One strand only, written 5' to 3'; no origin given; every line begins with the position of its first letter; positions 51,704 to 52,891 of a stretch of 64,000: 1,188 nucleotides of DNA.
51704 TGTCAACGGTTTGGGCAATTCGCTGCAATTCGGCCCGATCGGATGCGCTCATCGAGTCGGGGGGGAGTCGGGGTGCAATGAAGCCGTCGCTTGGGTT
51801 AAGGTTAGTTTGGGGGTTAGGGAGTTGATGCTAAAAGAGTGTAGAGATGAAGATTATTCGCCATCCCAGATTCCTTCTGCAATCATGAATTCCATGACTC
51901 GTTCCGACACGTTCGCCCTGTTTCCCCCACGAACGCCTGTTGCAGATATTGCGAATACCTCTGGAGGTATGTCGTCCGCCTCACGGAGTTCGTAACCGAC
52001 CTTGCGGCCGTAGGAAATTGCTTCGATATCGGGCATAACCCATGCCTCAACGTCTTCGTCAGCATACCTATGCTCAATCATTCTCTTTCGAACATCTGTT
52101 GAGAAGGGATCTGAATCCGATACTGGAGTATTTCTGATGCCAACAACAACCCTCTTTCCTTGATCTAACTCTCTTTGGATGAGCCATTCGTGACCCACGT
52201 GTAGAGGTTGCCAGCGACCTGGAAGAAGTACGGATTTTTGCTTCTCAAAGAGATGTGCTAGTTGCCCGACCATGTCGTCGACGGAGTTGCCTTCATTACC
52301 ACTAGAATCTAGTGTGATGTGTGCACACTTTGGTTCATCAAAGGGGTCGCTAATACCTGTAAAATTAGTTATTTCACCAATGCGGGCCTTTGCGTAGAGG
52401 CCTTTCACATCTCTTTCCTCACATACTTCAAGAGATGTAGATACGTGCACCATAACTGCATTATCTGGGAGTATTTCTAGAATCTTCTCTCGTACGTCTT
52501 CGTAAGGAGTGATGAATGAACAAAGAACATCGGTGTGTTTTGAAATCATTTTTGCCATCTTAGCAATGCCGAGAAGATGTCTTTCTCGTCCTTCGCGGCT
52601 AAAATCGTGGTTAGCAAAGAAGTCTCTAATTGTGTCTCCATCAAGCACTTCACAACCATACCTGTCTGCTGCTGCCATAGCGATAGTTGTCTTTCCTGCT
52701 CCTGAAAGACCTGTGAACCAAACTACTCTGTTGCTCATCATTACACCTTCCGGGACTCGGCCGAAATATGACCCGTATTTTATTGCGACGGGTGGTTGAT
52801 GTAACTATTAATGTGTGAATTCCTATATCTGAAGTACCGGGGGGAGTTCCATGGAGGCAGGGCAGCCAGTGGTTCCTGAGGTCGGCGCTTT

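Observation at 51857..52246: APS kinase fused to a small NMNAT-like nucleotidyltransferase domain: candidate non-canonical sulfate adenylyltransferase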

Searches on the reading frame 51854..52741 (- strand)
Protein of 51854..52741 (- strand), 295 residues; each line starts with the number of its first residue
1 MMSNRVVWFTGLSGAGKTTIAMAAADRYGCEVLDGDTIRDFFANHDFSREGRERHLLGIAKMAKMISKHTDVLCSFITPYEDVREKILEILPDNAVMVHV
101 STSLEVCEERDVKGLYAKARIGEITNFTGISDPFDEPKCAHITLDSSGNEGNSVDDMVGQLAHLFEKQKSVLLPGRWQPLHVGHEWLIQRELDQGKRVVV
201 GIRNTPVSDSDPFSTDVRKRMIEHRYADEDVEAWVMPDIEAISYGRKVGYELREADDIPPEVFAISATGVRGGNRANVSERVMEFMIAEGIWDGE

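Call 3: search_protein_families(library=pfam, proteins=[window:51854-52741:-], max_evalue=0.01)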
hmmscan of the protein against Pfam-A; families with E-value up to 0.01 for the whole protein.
window:51854-52741:- (295 aa): 7 families
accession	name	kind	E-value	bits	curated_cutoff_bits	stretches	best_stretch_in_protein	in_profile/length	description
PF01583.26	APS_kinase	-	6.3e-40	137.1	21.1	1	5-144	3-151/152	Adenylylsulphate kinase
PF13671.12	AAA_33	-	1e-07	32.8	27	1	6-111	1-115/143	AAA domain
PF01467.32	CTP_transf_like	-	4.5e-06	27.3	21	1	172-238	1-67/133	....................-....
PF13238.12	AAA_18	-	0.00028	21.8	29.4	1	9-54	3-44/128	AAA domain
PF13207.12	AAA_17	-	0.0011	19.6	27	1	10-47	1-39/136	AAA domain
PF24883.2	NPHP3_N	-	0.0065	17.1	24.8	0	4-49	22-64/164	Nephrocystin 3, N-terminal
PF13521.12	AAA_28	-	0.0081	16.8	27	0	7-51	2-45/164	AAA domain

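Call 4: search_protein_families(library=ncbifam, proteins=[window:51854-52741:-], max_evalue=0.01)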
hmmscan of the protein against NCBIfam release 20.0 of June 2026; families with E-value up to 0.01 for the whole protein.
window:51854-52741:- (295 aa): 21 families
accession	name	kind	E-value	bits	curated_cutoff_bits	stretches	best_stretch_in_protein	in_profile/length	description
NF002059.0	PRK00889.1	subfamily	8.5e-42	142.8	244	1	4-164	5-168/177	adenylyl-sulfate kinase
TIGR00455.1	apsK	equivalog_domain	3.7e-39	134.3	138.7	1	5-154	19-176/184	adenylyl-sulfate kinase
NF004040.0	PRK05537.1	equivalog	3e-38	131.6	669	1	6-150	398-552/572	bifunctional sulfate adenylyltransferase/adenylylsulfate kinase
NF003013.0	PRK03846.1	subfamily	6.8e-37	127.1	163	1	5-169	29-198/202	adenylyl-sulfate kinase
NF004035.0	PRK05506.1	subfamily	3.1e-34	118.2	715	1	4-168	460-629/632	bifunctional sulfate adenylyltransferase subunit 1/adenylylsulfate kinase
NF004041.0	PRK05541.1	subfamily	1.5e-25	90.2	127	1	4-168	7-173/176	adenylyl-sulfate kinase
NF002243.0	PRK01153.1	subfamily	5.9e-08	32.5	127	1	172-234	4-71/175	nicotinamide-nucleotide adenylyltransferase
NF003786.0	PRK05379.1-2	equivalog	3.9e-07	29.6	397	1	171-234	17-82/354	bifunctional nicotinamide-nucleotide adenylyltransferase/Nudix hydroxylase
TIGR00125.1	cyt_tran_rel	domain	4.8e-06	26.6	27.7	1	171-224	2-58/65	adenylyltransferase/cytidyltransferase family protein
NF003787.0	PRK05379.1-4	equivalog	5.3e-05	22.4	449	1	171-228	12-71/346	bifunctional nicotinamide-nucleotide adenylyltransferase/Nudix hydroxylase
TIGR01527.1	arch_NMN_Atrans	equivalog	6.6e-05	22.5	181.2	1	172-230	3-63/167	nicotinamide-nucleotide adenylyltransferase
NF003785.0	PRK05379.1-1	equivalog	0.00012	21.3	418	1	174-225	8-61/347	bifunctional nicotinamide-nucleotide adenylyltransferase/Nudix hydroxylase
NF001985.0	PRK00777.1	subfamily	0.0002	21.5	104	1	167-205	3-41/157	pantetheine-phosphate adenylyltransferase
TIGR01510.1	coaD_prev_kdtB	equivalog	0.00029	20.9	103.3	1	171-230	2-61/155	pantetheine-phosphate adenylyltransferase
TIGR01313.1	therm_gnt_kin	subfamily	0.0013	18.5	113.75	1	10-39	4-33/164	gluconokinase, GntK/IdnK-type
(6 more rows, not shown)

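Call 5: find_homologous_proteins(query=window:51854-52741:-, max_evalue=0.00001)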
Query window:51854-52741:- (295 aa): 7995 proteins with E <= 0.00001 among 8000 candidates; the best 120 are listed.
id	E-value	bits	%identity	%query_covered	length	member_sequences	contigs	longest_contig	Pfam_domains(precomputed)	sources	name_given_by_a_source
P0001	7.5e-178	608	89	100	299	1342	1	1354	PF13671.13,PF01583.27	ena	-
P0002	6.6e-175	599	88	99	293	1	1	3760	PF13671.13,PF01583.27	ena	-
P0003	7.9e-174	595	86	100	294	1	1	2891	PF01467.33,PF13671.13,PF13238.13,PF01583.27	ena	-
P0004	1.0e-173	595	85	100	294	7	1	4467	PF13671.13,PF01583.27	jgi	-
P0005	1.1e-173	595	86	100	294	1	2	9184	PF01467.33,PF13671.13,PF13238.13,PF01583.27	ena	-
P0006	1.1e-173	595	86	100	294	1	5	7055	PF01467.33,PF13671.13,PF13238.13,PF01583.27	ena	-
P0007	1.5e-173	594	86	100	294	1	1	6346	PF01467.33,PF13671.13,PF13238.13,PF01583.27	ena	-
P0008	2.1e-173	594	86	100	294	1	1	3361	PF01467.33,PF13671.13,PF13238.13,PF01583.27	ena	-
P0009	2.1e-173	594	86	100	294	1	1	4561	PF01467.33,PF13671.13,PF13238.13,PF01583.27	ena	-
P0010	2.3e-173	594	88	99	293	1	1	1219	PF13671.13,PF01583.27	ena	-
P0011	2.8e-173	593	86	100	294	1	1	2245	PF01467.33,PF13671.13,PF13238.13,PF01583.27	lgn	-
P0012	3.4e-173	593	86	100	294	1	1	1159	PF01467.33,PF13671.13,PF13238.13,PF01583.27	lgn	-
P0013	3.7e-173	593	86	100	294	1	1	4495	PF01467.33,PF13671.13,PF13238.13,PF01583.27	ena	-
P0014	3.8e-173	593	86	100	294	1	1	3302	PF01467.33,PF13671.13,PF13238.13,PF01583.27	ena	-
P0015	3.8e-173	593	85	100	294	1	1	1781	PF01467.33,PF13671.13,PF13238.13,PF01583.27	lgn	-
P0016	4.6e-173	593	85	100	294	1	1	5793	PF01467.33,PF13671.13,PF13238.13,PF01583.27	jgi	-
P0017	5.2e-173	592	86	100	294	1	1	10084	PF01467.33,PF13671.13,PF13238.13,PF01583.27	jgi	-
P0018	6.2e-173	592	85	100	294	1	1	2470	PF01467.33,PF13671.13,PF13238.13,PF01583.27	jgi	jgi:adenylylsulfate kinase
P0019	6.5e-173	592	85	100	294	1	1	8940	PF01467.33,PF13671.13,PF13238.13,PF01583.27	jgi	-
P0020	8.9e-173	592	85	100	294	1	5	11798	PF01467.33,PF13671.13,PF13238.13,PF01583.27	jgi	jgi:adenylylsulfate kinase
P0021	1.3e-172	591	85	100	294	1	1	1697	PF01467.33,PF13671.13,PF13238.13,PF01583.27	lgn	-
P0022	1.4e-172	591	85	100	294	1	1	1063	PF01467.33,PF13671.13,PF13238.13,PF01583.27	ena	-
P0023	1.6e-172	591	85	100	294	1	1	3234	PF01467.33,PF13671.13,PF13238.13,PF01583.27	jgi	-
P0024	2.0e-172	591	86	100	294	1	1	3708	PF01467.33,PF13671.13,PF13238.13,PF01583.27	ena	-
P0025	2.3e-172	590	85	100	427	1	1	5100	PF13671.13,PF01583.27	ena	-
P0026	2.6e-172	590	85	100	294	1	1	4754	PF01467.33,PF13671.13,PF13238.13,PF01583.27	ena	-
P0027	3.7e-172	590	85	100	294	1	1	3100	PF01467.33,PF13671.13,PF01583.27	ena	-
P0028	5.0e-172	589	85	100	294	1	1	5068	PF01467.33,PF13671.13,PF01583.27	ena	-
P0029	5.8e-172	589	85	100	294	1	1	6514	PF01467.33,PF13671.13,PF13238.13,PF01583.27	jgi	-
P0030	9.0e-172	588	85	100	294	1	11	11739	PF01467.33,PF13671.13,PF01583.27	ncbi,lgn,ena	-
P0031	9.0e-172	588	85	100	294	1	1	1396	PF13671.13,PF01583.27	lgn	-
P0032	1.2e-171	588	85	100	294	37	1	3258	PF13671.13,PF13238.13,PF01583.27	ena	-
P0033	1.2e-171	588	85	100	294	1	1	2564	PF01467.33,PF13671.13,PF01583.27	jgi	-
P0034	1.2e-171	588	85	100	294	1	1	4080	PF01467.33,PF13671.13,PF01583.27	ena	-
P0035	1.2e-171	588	85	100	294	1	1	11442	PF01467.33,PF13671.13,PF01583.27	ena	-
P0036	1.3e-171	588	85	100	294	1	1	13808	PF01467.33,PF13671.13,PF01583.27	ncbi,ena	-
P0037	1.5e-171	588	85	100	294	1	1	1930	PF01467.33,PF13671.13,PF01583.27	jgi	jgi:adenylylsulfate kinase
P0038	1.7e-171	588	85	100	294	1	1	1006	PF01467.33,PF13671.13,PF01583.27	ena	-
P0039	1.7e-171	587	85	100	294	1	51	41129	PF01467.33,PF13671.13,PF01583.27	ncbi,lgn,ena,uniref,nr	ncbi:adenylyl-sulfate kinase [Candidatus Thalassarchaeum betae]|uniref:adenylyl-sulfate kinase n=1 T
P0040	1.7e-171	587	85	100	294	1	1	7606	PF01467.33,PF13671.13,PF01583.27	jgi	-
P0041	1.8e-171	587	85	100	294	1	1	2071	PF01467.33,PF13671.13,PF01583.27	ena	-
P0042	2.1e-171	587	85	100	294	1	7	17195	PF01467.33,PF13671.13,PF01583.27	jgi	jgi:adenylylsulfate kinase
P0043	2.2e-171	587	85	100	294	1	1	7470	PF01467.33,PF13671.13,PF01583.27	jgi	-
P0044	2.4e-171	587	85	100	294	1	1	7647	PF13671.13,PF01583.27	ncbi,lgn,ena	-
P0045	2.9e-171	587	85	99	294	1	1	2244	PF01467.33,PF13671.13,PF01583.27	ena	-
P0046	2.9e-171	587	85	100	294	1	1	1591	PF01467.33,PF13671.13,PF01583.27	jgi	jgi:adenylylsulfate kinase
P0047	2.9e-171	587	84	100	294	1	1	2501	PF01467.33,PF13671.13,PF01583.27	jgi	-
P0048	2.9e-171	587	85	100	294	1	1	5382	PF01467.33,PF13671.13,PF01583.27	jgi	-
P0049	3.1e-171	587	85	100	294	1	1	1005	PF01467.33,PF13671.13,PF01583.27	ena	-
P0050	3.3e-171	587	85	100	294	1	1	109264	PF01467.33,PF13671.13,PF01583.27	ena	-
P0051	4.0e-171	586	85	100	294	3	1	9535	PF13671.13,PF13238.13,PF01583.27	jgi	-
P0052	4.1e-171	586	85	100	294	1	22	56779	PF01467.33,PF13671.13,PF01583.27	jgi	jgi:cytidyltransferase-like protein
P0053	4.2e-171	586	85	100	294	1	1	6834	PF01467.33,PF13671.13,PF01583.27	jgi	-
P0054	4.2e-171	586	85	100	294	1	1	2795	PF01467.33,PF13671.13,PF13238.13,PF01583.27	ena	-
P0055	4.3e-171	586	85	100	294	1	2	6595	PF01467.33,PF13671.13,PF01583.27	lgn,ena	-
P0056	4.4e-171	586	85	100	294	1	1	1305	PF01467.33,PF13671.13,PF01583.27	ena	-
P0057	5.5e-171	586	84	100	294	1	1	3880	PF01467.33,PF13671.13,PF01583.27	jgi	-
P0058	5.6e-171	586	84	100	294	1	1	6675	PF13671.13,PF01583.27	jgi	jgi:cytidyltransferase-like protein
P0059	5.7e-171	586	84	100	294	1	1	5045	PF01467.33,PF13671.13,PF01583.27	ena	-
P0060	5.8e-171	586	85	100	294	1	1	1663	PF01467.33,PF13671.13,PF13238.13,PF01583.27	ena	-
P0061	5.9e-171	586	84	100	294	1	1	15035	PF01467.33,PF13671.13,PF01583.27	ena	-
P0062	6.4e-171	586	85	100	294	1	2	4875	PF01467.33,PF13671.13,PF01583.27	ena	-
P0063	6.8e-171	586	85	100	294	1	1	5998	PF01467.33,PF13671.13,PF01583.27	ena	-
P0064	7.9e-171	585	84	100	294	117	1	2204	PF13671.13,PF01583.27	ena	-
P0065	8.3e-171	585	85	100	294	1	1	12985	PF01467.33,PF13671.13,PF01583.27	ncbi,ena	-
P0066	8.7e-171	585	84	100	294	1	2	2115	PF13671.13,PF13238.13,PF01583.27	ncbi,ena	-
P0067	1.0e-170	585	84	100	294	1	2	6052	PF01467.33,PF13671.13,PF01583.27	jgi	jgi:adenylylsulfate kinase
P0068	1.1e-170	585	84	100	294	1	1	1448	PF01467.33,PF13671.13,PF01583.27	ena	-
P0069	1.1e-170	585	84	100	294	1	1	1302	PF01467.33,PF13671.13,PF13238.13,PF01583.27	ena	-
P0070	1.1e-170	585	84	100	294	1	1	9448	PF01467.33,PF13671.13,PF01583.27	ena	-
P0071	1.3e-170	585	84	100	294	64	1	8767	PF01467.33,PF13671.13,PF13238.13,PF01583.27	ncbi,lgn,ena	-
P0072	1.4e-170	585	84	100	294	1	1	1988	PF01467.33,PF13671.13,PF13238.13,PF01583.27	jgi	-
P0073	1.9e-170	584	84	100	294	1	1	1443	PF01467.33,PF13671.13,PF01583.27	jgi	jgi:adenylylsulfate kinase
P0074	2.2e-170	584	84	100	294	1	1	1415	PF01467.33,PF13671.13,PF13238.13,PF01583.27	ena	-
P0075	2.7e-170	584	84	100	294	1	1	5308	PF01467.33,PF13671.13,PF01583.27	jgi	-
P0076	2.9e-170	583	84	100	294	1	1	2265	PF01467.33,PF13671.13,PF01583.27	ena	-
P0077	2.9e-170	583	84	100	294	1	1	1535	PF01467.33,PF13671.13,PF13238.13,PF01583.27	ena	-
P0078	2.9e-170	583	84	100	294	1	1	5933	PF01467.33,PF13671.13,PF01583.27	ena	-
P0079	3.3e-170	583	84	100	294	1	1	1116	PF13671.13,PF01583.27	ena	-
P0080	3.5e-170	583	84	100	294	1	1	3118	PF01467.33,PF13671.13,PF01583.27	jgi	-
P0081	5.4e-170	583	85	100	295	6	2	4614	PF01467.33,PF13671.13,PF01583.27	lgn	-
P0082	5.6e-170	583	84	100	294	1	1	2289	PF01467.33,PF13671.13,PF01583.27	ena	-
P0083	5.7e-170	582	84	100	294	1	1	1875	PF01467.33,PF13671.13,PF01583.27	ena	-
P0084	5.8e-170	582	85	100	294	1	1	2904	PF13671.13,PF01583.27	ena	-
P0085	1.0e-169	582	85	100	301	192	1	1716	PF01467.33,PF13671.13,PF01583.27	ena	-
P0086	1.0e-169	582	84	100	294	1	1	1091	PF01467.33,PF13671.13,PF01583.27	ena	-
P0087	1.1e-169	582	84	100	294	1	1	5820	PF01467.33,PF13671.13,PF01583.27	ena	-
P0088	1.1e-169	582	85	99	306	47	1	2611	PF13671.13,PF01583.27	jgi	-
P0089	1.1e-169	582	84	100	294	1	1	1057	PF01467.33,PF13671.13,PF01583.27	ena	-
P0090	1.3e-169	581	84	100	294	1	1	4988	PF01467.33,PF13671.13,PF13238.13,PF01583.27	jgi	-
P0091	1.4e-169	581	84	100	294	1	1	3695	PF13671.13,PF01583.27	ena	-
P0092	1.5e-169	581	84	100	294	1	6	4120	PF01467.33,PF13671.13,PF01583.27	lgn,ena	-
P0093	1.6e-169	581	83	100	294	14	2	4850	PF13671.13,PF01583.27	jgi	-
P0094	1.9e-169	581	84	100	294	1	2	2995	PF01467.33,PF13671.13,PF01583.27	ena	-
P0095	1.9e-169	581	83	100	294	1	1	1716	PF01467.33,PF13671.13,PF01583.27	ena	-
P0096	1.9e-169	581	84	100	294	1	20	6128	PF01467.33,PF13671.13,PF01583.27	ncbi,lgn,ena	-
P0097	2.0e-169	581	84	100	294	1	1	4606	PF01467.33,PF13671.13,PF01583.27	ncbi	-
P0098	2.0e-169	581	84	100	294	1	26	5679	PF01467.33,PF13671.13,PF01583.27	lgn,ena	-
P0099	2.8e-169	580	84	100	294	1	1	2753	PF01467.33,PF13671.13,PF01583.27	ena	-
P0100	3.4e-169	580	84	100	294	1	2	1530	PF01467.33,PF13671.13,PF01583.27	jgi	-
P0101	3.5e-169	580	84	100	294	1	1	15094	PF01467.33,PF13671.13,PF01583.27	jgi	-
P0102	3.8e-169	580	84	100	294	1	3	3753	PF01467.33,PF13671.13,PF01583.27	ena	-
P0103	4.8e-169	579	84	100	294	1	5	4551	PF01467.33,PF13671.13,PF01583.27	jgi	-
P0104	5.1e-169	579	83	100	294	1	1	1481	PF01467.33,PF13671.13,PF01583.27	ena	-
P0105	7.3e-169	579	84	100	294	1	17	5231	PF01467.33,PF13671.13,PF01583.27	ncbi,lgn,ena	-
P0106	7.3e-169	579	84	100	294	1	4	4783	PF01467.33,PF13671.13,PF01583.27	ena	-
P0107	9.4e-169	578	83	100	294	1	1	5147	PF01467.33,PF13671.13,PF01583.27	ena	-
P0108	9.4e-169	578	83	100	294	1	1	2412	PF01467.33,PF13671.13,PF01583.27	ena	-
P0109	1.0e-168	578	83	100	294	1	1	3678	PF01467.33,PF13671.13,PF01583.27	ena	-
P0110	1.2e-168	578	85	100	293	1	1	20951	PF01467.33,PF13671.13,PF01583.27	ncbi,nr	ncbi:MAG: hypothetical protein CXX70_06530 [Methanobacteriota archaeon]|nr:MAG: hypothetical protein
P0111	1.2e-168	578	83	100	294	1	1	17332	PF01467.33,PF13671.13,PF01583.27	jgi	-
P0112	1.4e-168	578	83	100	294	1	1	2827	PF01467.33,PF13671.13,PF01583.27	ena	-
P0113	1.7e-168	578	83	100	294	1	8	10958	PF01467.33,PF13671.13,PF01583.27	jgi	-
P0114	1.7e-168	578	83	100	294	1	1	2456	PF01467.33,PF13671.13,PF01583.27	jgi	-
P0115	1.8e-168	578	85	99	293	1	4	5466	PF13671.13,PF01583.27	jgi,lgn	jgi:adenylylsulfate kinase-like enzyme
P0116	1.8e-168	578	84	100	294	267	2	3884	PF13671.13,PF01583.27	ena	-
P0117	2.6e-168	577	83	100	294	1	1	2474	PF01467.33,PF13671.13,PF01583.27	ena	-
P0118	2.6e-168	577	83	100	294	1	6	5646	PF01467.33,PF13671.13,PF01583.27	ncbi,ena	-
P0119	2.7e-168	577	84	100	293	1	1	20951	PF01467.33,PF13671.13,PF01583.27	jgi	-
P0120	3.5e-168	577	83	100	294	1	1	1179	PF01467.33,PF13671.13,PF01583.27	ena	-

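Call 54: predict_structure(alignment_id=A4)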
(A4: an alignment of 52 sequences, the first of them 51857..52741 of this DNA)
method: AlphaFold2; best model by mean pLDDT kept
length: 295 residues; sequences in the alignment: 52
mean_pLDDT: 92.9   pTM: 0.72
mean pLDDT of the five models: 92.9, 92.5, 92.5, 91.6, 90.6
residues with pLDDT >= 90: 246; 70-90: 41; 50-70: 8; < 50: 0
segments of 3 or more residues with pLDDT < 50: none
pLDDT, mean of each block of 10 residues (from residue 1): 88 96 96 90 84 96 96 97 98 97 95 94 96 97 88 89 88 95 96 95 96 96 96 97 91 92 87 85 93 74
secondary structure, 60 per line:
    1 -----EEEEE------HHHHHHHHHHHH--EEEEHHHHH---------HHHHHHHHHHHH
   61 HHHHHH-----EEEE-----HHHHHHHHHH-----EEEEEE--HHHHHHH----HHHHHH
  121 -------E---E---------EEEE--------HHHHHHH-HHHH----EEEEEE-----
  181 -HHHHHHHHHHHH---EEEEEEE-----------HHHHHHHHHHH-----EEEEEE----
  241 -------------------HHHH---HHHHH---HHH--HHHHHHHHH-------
elements in order: E6-10 H17-28 E31-34 H35-39 H49-66 E72-75 H81-90 E96-101 H104-110 H115-120 E142-145 H154-160 H162-165 E170-175 H182-193 E197-203 H215-225 E231-236 H260-263 H267-271 H280-288

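Call 58: fold_search(model_id=the predicted structure, library=pdb)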
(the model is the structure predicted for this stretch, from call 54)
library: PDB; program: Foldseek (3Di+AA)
matches with E <= 10: 1573; with E <= 0.001: 206
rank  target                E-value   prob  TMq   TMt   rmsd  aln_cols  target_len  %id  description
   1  1xjq_B                3.0e-15  1.00  0.51  0.26   8.2       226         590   33  ADP Complex OF HUMAN PAPS SYNTHETASE 1 (released 2005-08-30)
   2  2ofx_A                7.5e-15  1.00  0.51  0.73   1.8       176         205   40  crystal structure of the APSK domain of human PAPSS1 in complex with ADPMg and PAPS (released 2007-04-10)
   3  2ofw_E                4.8e-14  1.00  0.51  0.74   1.9       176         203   39  Crystal structure of the APSK domain of human PAPSS1 complexed with 2 APS molecules (released 2007-04-10)
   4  5cb8_B                4.8e-14  1.00  0.51  0.84   2.4       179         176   36  Crystal structure of Adenosine-5'-phosphosulfate kinase in complex with APS and sulfate (released 2015-09-02)
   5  2ofw_G                6.9e-14  1.00  0.51  0.74   1.8       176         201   39  Crystal structure of the APSK domain of human PAPSS1 complexed with 2 APS molecules (released 2007-04-10)
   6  5cb8_A                1.1e-13  1.00  0.51  0.85   1.9       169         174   37  Crystal structure of Adenosine-5'-phosphosulfate kinase in complex with APS and sulfate (released 2015-09-02)
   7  2ofw_C                1.1e-13  1.00  0.51  0.73   1.9       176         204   39  Crystal structure of the APSK domain of human PAPSS1 complexed with 2 APS molecules (released 2007-04-10)
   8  1x6v_B                2.0e-13  1.00  0.50  0.26   8.2       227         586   32  The crystal structure of human 3'-phosphoadenosine-5'-phosphosulfate synthetase 1 (released 2005-03-22)
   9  2ofw_A                3.7e-13  1.00  0.51  0.74   1.8       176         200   39  Crystal structure of the APSK domain of human PAPSS1 complexed with 2 APS molecules (released 2007-04-10)
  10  8i1n_B                3.9e-13  1.00  0.51  0.75   1.9       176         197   37  Crystal structure of APSK2 domain from human PAPSS2 in complex with endogenous APS and ADP (released 2023-06-28)
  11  5cb6_A                4.1e-13  1.00  0.51  0.86   1.5       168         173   38  Structure of adenosine-5'-phosphosulfate kinase (released 2015-08-26)
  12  8i1m                  5.0e-13  1.00  0.51  0.77   1.8       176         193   40  Crystal structure of oxidated APSK1 domain from human PAPSS1 in complex with APS and ADP (released 2023-06-28)
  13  2yvu_A                5.6e-13  1.00  0.50  0.80   2.5       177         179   40  Crystal structure of APE1195 (released 2007-10-16)
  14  2ofw_B                7.7e-13  1.00  0.51  0.77   1.8       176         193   39  Crystal structure of the APSK domain of human PAPSS1 complexed with 2 APS molecules (released 2007-04-10)
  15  2ax4_B                9.2e-13  1.00  0.51  0.76   1.7       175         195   37  Crystal structure of the kinase domain of human 3'-phosphoadenosine 5'-phosphosulphate synthetase 2 (released 2005-09-20)
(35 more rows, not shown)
